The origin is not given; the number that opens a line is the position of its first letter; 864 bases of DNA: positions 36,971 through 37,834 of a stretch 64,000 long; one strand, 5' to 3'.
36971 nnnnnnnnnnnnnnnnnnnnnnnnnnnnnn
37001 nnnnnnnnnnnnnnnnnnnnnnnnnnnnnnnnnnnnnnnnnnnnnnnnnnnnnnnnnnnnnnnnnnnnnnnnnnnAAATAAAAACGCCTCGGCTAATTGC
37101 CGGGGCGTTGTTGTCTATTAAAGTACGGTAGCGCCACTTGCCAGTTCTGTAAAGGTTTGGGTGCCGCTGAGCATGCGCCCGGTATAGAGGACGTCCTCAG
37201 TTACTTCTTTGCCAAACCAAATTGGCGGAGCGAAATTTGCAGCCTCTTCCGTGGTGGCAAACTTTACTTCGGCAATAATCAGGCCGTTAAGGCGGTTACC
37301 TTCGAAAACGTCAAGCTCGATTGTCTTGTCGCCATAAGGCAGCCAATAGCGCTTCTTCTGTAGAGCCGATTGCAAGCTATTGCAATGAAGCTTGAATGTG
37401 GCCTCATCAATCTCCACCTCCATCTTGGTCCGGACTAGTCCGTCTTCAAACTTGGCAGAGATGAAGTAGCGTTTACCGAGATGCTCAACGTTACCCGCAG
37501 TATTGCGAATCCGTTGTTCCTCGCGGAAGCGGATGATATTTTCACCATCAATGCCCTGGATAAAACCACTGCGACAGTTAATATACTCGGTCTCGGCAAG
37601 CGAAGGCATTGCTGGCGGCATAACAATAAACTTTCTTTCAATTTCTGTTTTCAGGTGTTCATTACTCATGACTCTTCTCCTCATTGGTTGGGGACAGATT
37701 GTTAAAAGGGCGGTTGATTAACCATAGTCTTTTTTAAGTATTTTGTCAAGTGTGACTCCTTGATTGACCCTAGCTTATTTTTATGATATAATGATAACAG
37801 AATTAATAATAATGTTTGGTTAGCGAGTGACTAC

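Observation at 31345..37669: CYTH triphosphate-tunnel gene translationally coupled to a Pol-beta nucleotidyltransferase/HD (cca-like) gene, with a second GC-rich xenologous CYTH copy 3.5 kb away on the opposite strand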

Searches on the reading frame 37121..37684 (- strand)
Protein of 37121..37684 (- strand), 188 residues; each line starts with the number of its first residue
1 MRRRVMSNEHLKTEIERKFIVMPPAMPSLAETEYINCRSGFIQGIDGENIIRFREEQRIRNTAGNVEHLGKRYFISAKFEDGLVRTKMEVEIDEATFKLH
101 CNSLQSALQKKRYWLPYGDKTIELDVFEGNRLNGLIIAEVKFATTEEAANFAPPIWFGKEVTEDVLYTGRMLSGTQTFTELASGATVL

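Call 3: search_protein_families(library=pfam, proteins=[window:37121-37684:-], max_evalue=0.01)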
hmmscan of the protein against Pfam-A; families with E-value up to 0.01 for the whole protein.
window:37121-37684:- (188 aa): 0 families

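Call 6: search_protein_families(library=ncbifam, proteins=[window:37121-37684:-], max_evalue=1)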
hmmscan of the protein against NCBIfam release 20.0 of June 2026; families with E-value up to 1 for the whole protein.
window:37121-37684:- (188 aa): 0 families

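Call 7: search_solved_structures(query=window:37121-37684:-, max_evalue=1)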
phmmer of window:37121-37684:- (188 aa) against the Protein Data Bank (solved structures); distinct sequences matched with E-value up to 1: 2.
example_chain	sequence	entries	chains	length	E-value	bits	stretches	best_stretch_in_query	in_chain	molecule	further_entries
3typ_A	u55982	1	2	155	2.9e-17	66.4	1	10-172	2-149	Uncharacterized protein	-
2fbl_A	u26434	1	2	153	1.6e-16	64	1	67-172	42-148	hypothetical protein NE1496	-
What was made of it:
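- Checked: CYTH2 has no Pfam hit but matches NE1496 (E~3e-17, call 7).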

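Call 10: find_homologous_proteins(query=window:37121-37684:-)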
Query window:37121-37684:- (188 aa): 41 proteins with E <= 0.001 among 97 candidates.
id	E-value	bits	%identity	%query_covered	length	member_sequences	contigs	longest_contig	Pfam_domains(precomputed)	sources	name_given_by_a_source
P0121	5.2e-117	406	100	97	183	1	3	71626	-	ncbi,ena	-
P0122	4.4e-103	361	89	97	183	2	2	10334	-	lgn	-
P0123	8.0e-88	311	76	96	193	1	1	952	-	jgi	jgi:adenylate cyclase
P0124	2.4e-18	85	40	87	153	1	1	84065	PF01928.27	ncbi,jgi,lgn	jgi:CYTH domain-containing protein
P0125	1.6e-17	82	40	85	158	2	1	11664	-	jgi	jgi:CYTH domain-containing protein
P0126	3.2e-17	81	40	89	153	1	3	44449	PF01928.27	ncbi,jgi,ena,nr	ncbi:MAG: adenylate cyclase [Firmicutes bacterium HGW-Firmicutes-3]|jgi:CYTH domain-containing prote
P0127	1.1e-16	79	35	88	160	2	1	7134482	PF01928.27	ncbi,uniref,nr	ncbi:CYTH domain-containing protein [Catalinimonas niigatensis]|uniref:CYTH domain-containing protei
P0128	5.1e-15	74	39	87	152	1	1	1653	PF01928.27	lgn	-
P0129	1.9e-14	72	36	85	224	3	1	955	PF07866.18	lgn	-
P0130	2.4e-14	72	38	85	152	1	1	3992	PF01928.27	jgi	-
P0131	5.0e-14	71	36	86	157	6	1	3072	PF01928.27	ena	-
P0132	3.0e-13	68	34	85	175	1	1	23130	PF01928.27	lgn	-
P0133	3.0e-13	68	37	62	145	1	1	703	PF01928.27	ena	-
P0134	4.5e-13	68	35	87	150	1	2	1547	PF01928.27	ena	-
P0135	1.1e-12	66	34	87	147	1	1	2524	-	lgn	-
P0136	1.7e-12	66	36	85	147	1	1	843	PF01928.27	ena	-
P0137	2.0e-12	65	34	79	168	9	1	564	PF01928.27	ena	-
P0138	2.1e-12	65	36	85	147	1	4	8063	PF01928.27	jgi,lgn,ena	-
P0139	3.4e-12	65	34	85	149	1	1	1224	PF01928.27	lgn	-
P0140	2.4e-11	62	35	80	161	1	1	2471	PF01928.27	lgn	-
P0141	2.7e-11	62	35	86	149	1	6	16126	PF01928.27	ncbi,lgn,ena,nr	ncbi:MAG: CYTH domain-containing protein [Lachnospiraceae bacterium]|nr:CYTH domain-containing prote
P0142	3.0e-11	62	34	88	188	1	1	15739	PF01928.27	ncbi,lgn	-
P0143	4.9e-11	61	34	87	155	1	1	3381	PF01928.27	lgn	-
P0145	6.2e-11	61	54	37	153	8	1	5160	PF01928.27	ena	-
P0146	6.3e-11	61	35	87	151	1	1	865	PF01928.27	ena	-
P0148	1.8e-10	59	34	85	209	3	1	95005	PF01928.27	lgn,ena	-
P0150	1.2e-9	56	32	85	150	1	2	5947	PF01928.27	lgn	-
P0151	1.3e-9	56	31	85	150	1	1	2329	PF01928.27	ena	-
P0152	4.3e-9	55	30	87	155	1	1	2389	PF01928.27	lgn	-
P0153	5.5e-9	54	33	86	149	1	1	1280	PF01928.27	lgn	-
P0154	3.1e-7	48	30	85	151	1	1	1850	PF01928.27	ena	-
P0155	2.5e-6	46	31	85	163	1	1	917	PF01928.27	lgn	-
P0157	2.7e-6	45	39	43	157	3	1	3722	PF01928.27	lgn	-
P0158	4.0e-6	45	29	85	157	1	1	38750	PF01928.27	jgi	-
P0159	1.3e-5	43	31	86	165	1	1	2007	PF01928.27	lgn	-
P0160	4.3e-5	42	29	85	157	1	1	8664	PF01928.27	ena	-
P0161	4.1e-4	38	27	85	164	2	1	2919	PF01928.27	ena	-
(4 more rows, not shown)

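Call 17: find_encoding_contigs(protein=P0122, flank=8000, max_places=2)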
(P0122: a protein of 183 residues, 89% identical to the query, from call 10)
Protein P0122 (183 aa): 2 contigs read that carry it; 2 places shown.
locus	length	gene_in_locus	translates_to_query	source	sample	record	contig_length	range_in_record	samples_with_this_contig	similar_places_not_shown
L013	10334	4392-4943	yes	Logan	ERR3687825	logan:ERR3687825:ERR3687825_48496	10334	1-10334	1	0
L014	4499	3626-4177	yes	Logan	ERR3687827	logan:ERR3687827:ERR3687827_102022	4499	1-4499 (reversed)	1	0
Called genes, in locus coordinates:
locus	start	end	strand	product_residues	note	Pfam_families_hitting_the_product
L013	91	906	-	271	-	PF00149:Metallophos, PF13277:YmdB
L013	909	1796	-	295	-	PF01435:Peptidase_M48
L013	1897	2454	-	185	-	PF04011:LemA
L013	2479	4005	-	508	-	PF12072:RNase_Y_N, PF00013:KH_1, PF22891:KH_PNO1_2nd (weak), PF08668:HDOD (faint), PF01966:HD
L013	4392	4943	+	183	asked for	-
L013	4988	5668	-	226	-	PF02224:Cytidylate_kin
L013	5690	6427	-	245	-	PF01978:TrmB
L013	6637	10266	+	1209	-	-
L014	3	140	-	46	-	?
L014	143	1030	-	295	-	PF01435:Peptidase_M48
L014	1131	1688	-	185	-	PF04011:LemA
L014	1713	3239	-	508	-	PF12072:RNase_Y_N, PF00013:KH_1, PF22891:KH_PNO1_2nd (weak), PF08668:HDOD (faint), PF01966:HD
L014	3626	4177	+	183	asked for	-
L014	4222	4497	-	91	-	?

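Call 41: find_encoding_contigs(protein=P0124, flank=6000, max_places=2)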
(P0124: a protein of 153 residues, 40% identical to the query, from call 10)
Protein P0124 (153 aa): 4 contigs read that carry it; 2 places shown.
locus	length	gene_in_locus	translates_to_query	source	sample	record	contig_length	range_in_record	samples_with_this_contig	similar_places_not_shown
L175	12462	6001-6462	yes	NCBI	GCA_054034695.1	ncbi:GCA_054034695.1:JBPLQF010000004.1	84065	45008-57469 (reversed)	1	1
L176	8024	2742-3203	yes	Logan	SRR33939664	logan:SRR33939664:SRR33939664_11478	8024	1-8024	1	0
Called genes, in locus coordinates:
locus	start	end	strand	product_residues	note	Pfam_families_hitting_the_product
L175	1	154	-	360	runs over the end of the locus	PF03462:PCRF, PF00472:RF-1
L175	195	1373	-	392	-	PF00586:AIRS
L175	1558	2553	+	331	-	PF00044:Gp_dh_N, PF02800:Gp_dh_C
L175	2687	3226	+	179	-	-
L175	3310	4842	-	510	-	PF25019:LRR_R13L1-DRL21 (faint), PF24758:LRR_At5g56370 (faint), PF00560:LRR_1 (faint), PF13855:LRR_8 (weak), PF23598:LRR_14, PF13927:Ig_3 (weak), PF13620:CarboxypepD_reg, PF18962:Por_Secre_tail, +1 more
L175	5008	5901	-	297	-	PF02737:3HCDH_N, PF00725:3HCDH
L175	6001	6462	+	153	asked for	PF01928:CYTH (weak)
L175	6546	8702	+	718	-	PF00515:TPR_1 (weak), PF13414:TPR_11 (weak), PF00515:TPR_1 (weak), PF13414:TPR_11, PF00515:TPR_1, PF07719:TPR_2 (weak), PF13181:TPR_8 (weak), PF00515:TPR_1 (weak), +5 more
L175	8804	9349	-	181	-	PF01765:RRF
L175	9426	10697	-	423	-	PF05222:AlaDh_PNT_N, PF01262:AlaDh_PNT_C (faint)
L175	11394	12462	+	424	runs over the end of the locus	PF02403:Seryl_tRNA_N, PF00587:tRNA-synt_2b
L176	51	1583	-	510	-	PF25019:LRR_R13L1-DRL21 (faint), PF24758:LRR_At5g56370 (faint), PF00560:LRR_1 (faint), PF13855:LRR_8 (weak), PF23598:LRR_14, PF13927:Ig_3 (weak), PF13620:CarboxypepD_reg, PF18962:Por_Secre_tail, +1 more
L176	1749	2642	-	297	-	PF02737:3HCDH_N, PF00725:3HCDH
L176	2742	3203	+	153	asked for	PF01928:CYTH (weak)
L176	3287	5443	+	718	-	PF00515:TPR_1 (weak), PF13414:TPR_11 (weak), PF00515:TPR_1 (weak), PF13414:TPR_11, PF00515:TPR_1, PF07719:TPR_2 (weak), PF13181:TPR_8 (weak), PF00515:TPR_1 (weak), +5 more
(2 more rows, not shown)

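Call 42: find_encoding_contigs(protein=P0142, flank=6000, max_places=2)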
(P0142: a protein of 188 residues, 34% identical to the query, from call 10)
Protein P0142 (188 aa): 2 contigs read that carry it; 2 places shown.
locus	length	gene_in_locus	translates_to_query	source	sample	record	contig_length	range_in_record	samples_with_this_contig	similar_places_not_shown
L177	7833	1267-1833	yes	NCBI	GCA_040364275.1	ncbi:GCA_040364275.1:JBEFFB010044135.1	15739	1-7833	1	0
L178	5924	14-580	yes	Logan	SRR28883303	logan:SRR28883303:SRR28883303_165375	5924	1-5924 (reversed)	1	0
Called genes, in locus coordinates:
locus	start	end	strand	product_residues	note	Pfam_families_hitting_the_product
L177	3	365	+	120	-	?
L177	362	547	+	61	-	-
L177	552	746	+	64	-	-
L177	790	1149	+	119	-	-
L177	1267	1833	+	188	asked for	PF01928:CYTH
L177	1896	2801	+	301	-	PF04055:Radical_SAM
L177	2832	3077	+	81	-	-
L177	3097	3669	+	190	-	-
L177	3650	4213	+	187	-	PF02511:Thy1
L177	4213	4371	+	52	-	-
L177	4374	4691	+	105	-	-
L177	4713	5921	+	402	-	-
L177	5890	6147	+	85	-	-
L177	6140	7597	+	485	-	PF01555:N6_N4_Mtase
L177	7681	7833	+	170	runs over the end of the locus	-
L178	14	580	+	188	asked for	PF01928:CYTH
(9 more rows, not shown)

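Call 46: search_protein_families(library=pfam, proteins=[L013:6637-10263:+], max_evalue=0.01)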
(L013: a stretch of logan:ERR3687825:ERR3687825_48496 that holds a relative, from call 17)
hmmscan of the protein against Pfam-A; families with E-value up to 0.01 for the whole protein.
L013:6637-10263:+ (1209 aa): 0 families

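Call 50: search_protein_families(library=padloc, proteins=[window:37121-37669:-], max_evalue=0.01)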
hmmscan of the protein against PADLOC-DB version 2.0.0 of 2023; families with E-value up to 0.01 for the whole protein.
window:37121-37669:- (183 aa): 0 families

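Call 52: search_protein_representatives(protein=P0121)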
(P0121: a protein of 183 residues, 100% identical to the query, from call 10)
Query: 183 residues. Proteins with E-value up to 0.001 (for the whole library): 3051; up to 1e-10: 441; up to 1e-30: 1. The best 150 are listed.
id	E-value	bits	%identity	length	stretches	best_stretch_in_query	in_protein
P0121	1.4e-117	406.1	100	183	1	1-183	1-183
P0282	3.3e-19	85.8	41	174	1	8-164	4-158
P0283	2.6e-18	82.9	40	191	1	8-164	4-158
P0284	4.3e-18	82.2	44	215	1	61-168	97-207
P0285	7.2e-18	81.5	37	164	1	9-167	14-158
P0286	7.7e-18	81.4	46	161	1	9-168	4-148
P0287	7.7e-18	81.4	41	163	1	8-164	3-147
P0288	9.9e-18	81.0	38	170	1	8-168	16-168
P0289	1.2e-17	80.8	43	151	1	61-167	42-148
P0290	1.6e-17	80.4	41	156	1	56-167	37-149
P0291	1.7e-17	80.3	38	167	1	7-167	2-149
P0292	2.0e-17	80.1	37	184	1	4-174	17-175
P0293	2.7e-17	79.6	43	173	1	60-168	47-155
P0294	3.2e-17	79.4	38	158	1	8-167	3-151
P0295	3.9e-17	79.1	39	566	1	8-168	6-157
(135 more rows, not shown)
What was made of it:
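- On Recently transferred genomic-island gene (CYTH2): The best hit outside its clade scores E=3e-19 at 41% identity (call 52).
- The best hit outside its own clade among 1.84e9 representatives scores E=3e-19 at 41% identity (call 52).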

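Call 61: predict_structure(alignment_id=A4)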
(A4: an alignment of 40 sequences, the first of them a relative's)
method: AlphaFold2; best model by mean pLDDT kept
length: 183 residues; sequences in the alignment: 40
mean_pLDDT: 88.1   pTM: 0.83
mean pLDDT of the five models: 88.1, 87.3, 87.1, 86.7, 85.0
residues with pLDDT >= 90: 110; 70-90: 58; 50-70: 12; < 50: 3
segments of 3 or more residues with pLDDT < 50: none
pLDDT, mean of each block of 10 residues (from residue 1): 76 92 92 86 83 92 96 83 94 82 92 96 89 96 96 94 86 74 47
secondary structure, 60 per line:
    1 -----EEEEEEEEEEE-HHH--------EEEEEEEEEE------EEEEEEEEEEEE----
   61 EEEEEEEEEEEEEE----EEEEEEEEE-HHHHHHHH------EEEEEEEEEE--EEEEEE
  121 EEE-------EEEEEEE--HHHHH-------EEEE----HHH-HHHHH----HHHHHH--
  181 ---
elements in order: E6-16 E29-38 E45-56 E61-74 E79-87 H89-96 E103-112 E115-123 E131-137 H140-144 E152-155 H164-168 H173-178

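Call 64: fold_search(model_id=the predicted structure, library=pdb)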
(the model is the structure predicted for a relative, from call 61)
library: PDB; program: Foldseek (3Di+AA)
matches with E <= 10: 935; with E <= 0.001: 26
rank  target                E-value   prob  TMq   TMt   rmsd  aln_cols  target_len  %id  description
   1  2fbl_B                3.0e-11  1.00  0.59  0.71   5.4       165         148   32  The crystal structure of the hypothetical protein NE1496 (released 2005-12-20)
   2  3typ_B                4.2e-11  1.00  0.62  0.73   4.6       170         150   30  The crystal structure of the inorganic triphosphatase NE1496 (released 2012-05-09)
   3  2fbl_A                5.4e-11  1.00  0.59  0.73   4.1       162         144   30  The crystal structure of the hypothetical protein NE1496 (released 2005-12-20)
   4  3typ_A                1.7e-10  1.00  0.61  0.74   4.2       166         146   30  The crystal structure of the inorganic triphosphatase NE1496 (released 2012-05-09)
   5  5a5y_A                6.0e-07  1.00  0.57  0.50   5.2       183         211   13  Crystal structure of AtTTM3 in complex with tripolyphosphate and magnesium ion (form A) (released 2015-08-05)
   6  5a67                  2.3e-06  1.00  0.54  0.49   4.9       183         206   11  Crystal structure of AtTTM3 in complex with tripolyphosphate and manganese ion (form B) (released 2015-08-05)
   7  7ns9                  9.6e-06  1.00  0.45  0.46   6.6       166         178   21  Triphosphate tunnel metalloenzyme from Sulfolobus acidocaldarius in complex with triphosphate and calcium (released 2021-06-02)
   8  5a68                  1.2e-05  1.00  0.58  0.53   6.3       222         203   15  Crystal structure of the AtTTM3 product complex with two orthophosphates and manganese ions (form B) (released 2015-08-05)
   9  3v85                  2.0e-05  1.00  0.54  0.49   8.4       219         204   12  1.9 Angstrom resolution crystal structure of the protein Q9SIY3 from Arabidopsis thaliana (released 2012-11-07)
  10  5a60                  2.0e-05  1.00  0.47  0.24   7.8       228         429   14  Crystal structure of full-length E. coli ygiF in complex with tripolyphosphate and two magnesium ions (released 2015-08-05)
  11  7nsa                  2.3e-05  1.00  0.45  0.47   6.5       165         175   21  Triphosphate tunnel metalloenzyme from Sulfolobus acidocaldarius in complex with pyrophosphate and calcium (released 2021-06-02)
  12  7nsd                  2.4e-05  1.00  0.44  0.45   6.9       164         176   20  Triphosphate tunnel metalloenzyme from Sulfolobus acidocaldarius in complex with ATP and calcium (released 2021-06-02)
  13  7nsf                  3.1e-05  1.00  0.49  0.50   5.4       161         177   20  Triphosphate tunnel metalloenzyme from Sulfolobus acidocaldarius in complex with triphosphate and magnesium (released 2021-06-02)
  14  8h92_B                3.1e-05  1.00  0.43  0.39   6.8       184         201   12  Ziziphus jujuba adenylyl cyclase (released 2024-01-03)
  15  3sy3_D                6.6e-05  1.00  0.41  0.43   6.2       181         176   15  GBAA_1210 protein, a putative adenylate cyclase, from Bacillus anthracis (released 2011-07-27)
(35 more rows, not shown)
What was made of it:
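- On CYTH / triphosphate tunnel metalloenzyme (PF01928): The CYTH2 AlphaFold model has pLDDT 88 and pTM 0.83, is mainly beta-strand, and best matches NE1496, AtTTM3 and SaTTM (calls 61, 64).
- Checked: It models as a TTM barrel (pLDDT 88, best PDB match NE1496; calls 61, 64).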

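Call 68: search_solved_structures(query=window:37121-37669:-, max_evalue=0.00001, show_alignments=1)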
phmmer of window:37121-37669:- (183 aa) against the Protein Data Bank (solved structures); distinct sequences matched with E-value up to 0.00001: 2.
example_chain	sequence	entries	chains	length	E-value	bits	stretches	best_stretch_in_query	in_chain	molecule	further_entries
3typ_A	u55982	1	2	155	2.6e-17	66.6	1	5-167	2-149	Uncharacterized protein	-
2fbl_A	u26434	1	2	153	1.5e-16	64.1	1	62-167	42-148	hypothetical protein NE1496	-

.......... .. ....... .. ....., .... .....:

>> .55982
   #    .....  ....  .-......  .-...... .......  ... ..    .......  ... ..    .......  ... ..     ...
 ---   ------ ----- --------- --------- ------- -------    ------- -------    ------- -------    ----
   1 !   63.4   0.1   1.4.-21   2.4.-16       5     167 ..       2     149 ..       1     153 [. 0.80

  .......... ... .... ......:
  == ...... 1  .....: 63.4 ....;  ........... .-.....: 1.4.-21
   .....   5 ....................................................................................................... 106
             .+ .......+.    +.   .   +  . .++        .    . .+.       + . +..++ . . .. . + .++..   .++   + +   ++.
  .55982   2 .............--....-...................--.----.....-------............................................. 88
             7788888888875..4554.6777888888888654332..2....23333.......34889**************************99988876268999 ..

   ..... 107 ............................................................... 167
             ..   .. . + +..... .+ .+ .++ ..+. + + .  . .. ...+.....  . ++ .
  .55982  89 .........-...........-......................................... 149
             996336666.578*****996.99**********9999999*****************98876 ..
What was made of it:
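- On NeuTTM-type specific inorganic triphosphatase: CYTH2 has Phe at the Tyr position and keeps the Lys, so it does not (call 68).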

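Call 79: search_dna_similar(query=window:37121-37669:-, collection=phages, mode=protein, max_rows=10, max_evalue=0.001)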
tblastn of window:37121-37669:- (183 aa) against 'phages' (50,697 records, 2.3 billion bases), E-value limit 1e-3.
Records with a match: 97; places in all: 97; records where one place covers at least 80% of the query: 56.
Best place of each record, by identity: <60% 97.
By first word of the organism name: Aeromonas 68; Bacteriophage 10; Brevundimonas 5; Xanthomonas 4; uncultured 3; Stenotrophomonas 2; Pseudomonas 2; Bacillus 1; Vibrio 1; Erwinia 1.
By host as written in the record: Aeromonas salmonicida 21; - 15; Aeromonas hydrophila 13; Aeromonas hydrophila BIOTECH 10089 12; Aeromonas salmonicida subsp. salmonicida 6; Aeromonas sp. 5; Brevundimonas pondensis LVF1 4; Xanthomonas hortorum pv. vitians CFBP8640 3; and 16 more.
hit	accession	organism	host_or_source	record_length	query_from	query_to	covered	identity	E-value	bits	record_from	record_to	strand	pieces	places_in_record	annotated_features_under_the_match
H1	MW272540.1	Aeromonas phage ZPAH1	Aeromonas hydrophila J1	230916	6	159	84%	35.7%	8e-10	62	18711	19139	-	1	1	CYTH-like phosphatase domain protein | hypothetical protein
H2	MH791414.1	Aeromonas phage Aswh_1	Aeromonas salmonicida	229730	6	159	84%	35.0%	1e-9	62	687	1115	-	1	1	hypothetical protein (x2)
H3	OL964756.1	Aeromonas phage pAEv1810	Aeromonas sp.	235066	7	159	84%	35.0%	2e-12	71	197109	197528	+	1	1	protein with CYTH-like phosphatase domain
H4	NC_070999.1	Aeromonas phage pAEv1810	Aeromonas sp.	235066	7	159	84%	35.0%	2e-12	71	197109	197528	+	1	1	protein with CYTH-like phosphatase domain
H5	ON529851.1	Brevundimonas phage vB_BpoS-Marchewka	Brevundimonas pondensis LVF1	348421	9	168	87%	32.7%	1e-8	59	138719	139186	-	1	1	inorganic triphosphatase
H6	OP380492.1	Bacillus phage Nachito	Bacillus sp. ET1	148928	4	162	87%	32.9%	5e-9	60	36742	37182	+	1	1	triphosphate tunnel metalloenzyme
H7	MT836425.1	Bacteriophage sp.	human fecal samples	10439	9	168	87%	32.5%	1e-11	68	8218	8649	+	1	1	record has no annotation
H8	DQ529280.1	Aeromonas phage 25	-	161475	9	163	85%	32.3%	3e-8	58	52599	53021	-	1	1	hypothetical protein (x2)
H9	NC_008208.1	Aeromonas phage 25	Aeromonas salmonicida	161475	9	163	85%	32.3%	3e-8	58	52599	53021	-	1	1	hypothetical protein (x2)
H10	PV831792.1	Aeromonas phage AS4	Aeromonas salmonicida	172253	9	163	85%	32.3%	2e-6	52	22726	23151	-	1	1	hypothetical protein (x2)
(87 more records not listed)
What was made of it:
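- Phage CYTHs are 36% identical or less (call 79).
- Tried and rejected: Phage origin of CYTH2: phage CYTHs are 36% identical or less (call 79).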

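Call 90: get_annotated_region(hit=H3, flank=5000)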
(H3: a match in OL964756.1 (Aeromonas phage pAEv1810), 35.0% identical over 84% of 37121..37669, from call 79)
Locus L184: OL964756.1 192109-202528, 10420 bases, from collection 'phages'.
description: Aeromonas phage pAEv1810, complete genome.
organism: Aeromonas phage pAEv1810 (NCBI taxid 2908744)
taxonomy: Viruses; Duplodnaviria; Heunggongvirae; Uroviricota; Caudoviricetes; Ferozepurvirus; Ferozepurvirus pAEv1810
host: Aeromonas sp.; source: fresh water; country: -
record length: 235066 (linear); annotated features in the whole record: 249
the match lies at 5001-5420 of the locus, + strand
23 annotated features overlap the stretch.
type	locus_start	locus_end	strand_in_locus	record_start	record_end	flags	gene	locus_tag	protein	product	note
CDS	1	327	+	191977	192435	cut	-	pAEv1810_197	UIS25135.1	hypothetical protein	hypothetical protein CF8_0165 [Aeromonas phage CF8]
CDS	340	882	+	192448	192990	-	-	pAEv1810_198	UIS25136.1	hypothetical protein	hypothetical protein PS2_0179 [Aeromonas phage PS2]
CDS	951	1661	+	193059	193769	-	-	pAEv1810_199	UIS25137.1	hypothetical protein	hypothetical protein [Yancheng]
CDS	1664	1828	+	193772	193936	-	-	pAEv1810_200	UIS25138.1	hypothetical protein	hypothetical protein PS1_0178 [Aeromonas phage PS1]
CDS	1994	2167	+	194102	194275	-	-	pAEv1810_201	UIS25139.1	hypothetical protein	hypothetical protein PS1_0178 [Aeromonas phage PS1]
CDS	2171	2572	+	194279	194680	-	-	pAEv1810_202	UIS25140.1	hypothetical protein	hypothetical protein PS1_0179 [Aeromonas phage PS1]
CDS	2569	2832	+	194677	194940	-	-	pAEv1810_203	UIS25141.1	hypothetical protein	hypothetical protein PS1_0180 [Aeromonas phage PS1]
CDS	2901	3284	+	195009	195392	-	-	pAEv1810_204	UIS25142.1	hypothetical protein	hypothetical protein PS2_0183 [Aeromonas phage PS2]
CDS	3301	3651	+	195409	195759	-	-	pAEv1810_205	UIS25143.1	hypothetical protein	hypothetical protein PS2_0184 [Aeromonas phage PS2]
CDS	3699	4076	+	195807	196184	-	-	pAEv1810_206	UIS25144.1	hypothetical protein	hypothetical protein PS2_0186 [Aeromonas phage PS2]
CDS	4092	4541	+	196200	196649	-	-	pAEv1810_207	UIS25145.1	hypothetical protein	hypothetical protein PS2_0187 [Aeromonas phage PS2]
CDS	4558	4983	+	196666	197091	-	-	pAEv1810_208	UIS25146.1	hypothetical protein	hypothetical protein PS2_0188 [Aeromonas phage PS2]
CDS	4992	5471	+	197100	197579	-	-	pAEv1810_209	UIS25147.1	protein with CYTH-like phosphatase domain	protein with CYTH-like phosphatase domain [Aeromonas phage CF8]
CDS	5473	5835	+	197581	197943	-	-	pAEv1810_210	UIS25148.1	hypothetical protein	hypothetical protein PS2_0189 [Aeromonas phage PS2]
CDS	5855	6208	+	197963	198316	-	-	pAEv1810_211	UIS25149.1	hypothetical protein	hypothetical protein CF8_0177 [Aeromonas phage CF8]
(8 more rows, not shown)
